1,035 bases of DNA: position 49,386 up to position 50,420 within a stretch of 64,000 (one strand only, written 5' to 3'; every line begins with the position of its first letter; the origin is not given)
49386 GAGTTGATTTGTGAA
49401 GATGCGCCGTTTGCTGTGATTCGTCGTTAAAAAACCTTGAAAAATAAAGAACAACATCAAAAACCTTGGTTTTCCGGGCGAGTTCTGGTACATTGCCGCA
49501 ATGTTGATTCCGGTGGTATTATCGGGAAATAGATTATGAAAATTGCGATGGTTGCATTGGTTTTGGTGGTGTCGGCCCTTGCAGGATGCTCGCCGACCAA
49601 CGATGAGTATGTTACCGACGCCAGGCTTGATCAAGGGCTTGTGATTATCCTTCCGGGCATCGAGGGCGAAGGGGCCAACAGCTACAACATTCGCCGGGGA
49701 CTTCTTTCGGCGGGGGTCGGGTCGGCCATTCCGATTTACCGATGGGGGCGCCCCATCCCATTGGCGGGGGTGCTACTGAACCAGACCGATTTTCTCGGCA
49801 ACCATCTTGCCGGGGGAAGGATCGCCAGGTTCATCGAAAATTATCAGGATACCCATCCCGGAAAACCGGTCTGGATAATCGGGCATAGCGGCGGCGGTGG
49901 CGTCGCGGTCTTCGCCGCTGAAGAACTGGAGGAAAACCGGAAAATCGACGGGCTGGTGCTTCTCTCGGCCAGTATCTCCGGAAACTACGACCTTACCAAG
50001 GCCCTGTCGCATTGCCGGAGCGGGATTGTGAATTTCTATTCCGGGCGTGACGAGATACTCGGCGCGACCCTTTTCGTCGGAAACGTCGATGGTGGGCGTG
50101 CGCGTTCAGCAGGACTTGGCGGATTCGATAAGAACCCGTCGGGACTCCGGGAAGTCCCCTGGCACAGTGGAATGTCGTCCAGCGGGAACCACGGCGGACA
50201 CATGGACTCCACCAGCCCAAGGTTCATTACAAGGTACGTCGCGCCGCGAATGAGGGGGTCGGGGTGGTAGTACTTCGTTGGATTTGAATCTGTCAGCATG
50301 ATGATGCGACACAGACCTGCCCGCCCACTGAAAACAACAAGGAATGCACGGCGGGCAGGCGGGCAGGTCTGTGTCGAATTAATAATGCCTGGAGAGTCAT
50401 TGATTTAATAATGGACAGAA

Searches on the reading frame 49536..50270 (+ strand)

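Call 99: search_protein_families(library=pfam, proteins=[window:49536-50270:+], max_evalue=0.0001)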
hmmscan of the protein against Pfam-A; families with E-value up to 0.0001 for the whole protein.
window:49536-50270:+ (244 aa): 2 families
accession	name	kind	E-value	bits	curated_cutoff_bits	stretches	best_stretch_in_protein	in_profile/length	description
PF12146.15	Hydrolase_4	-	2.1e-07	31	27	1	97-152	63-116/239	Serine aminopeptidase, S33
PF00561.26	Abhydrolase_1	-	8.5e-07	29.3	25.8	1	96-158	55-114/245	alpha/beta hydrolase fold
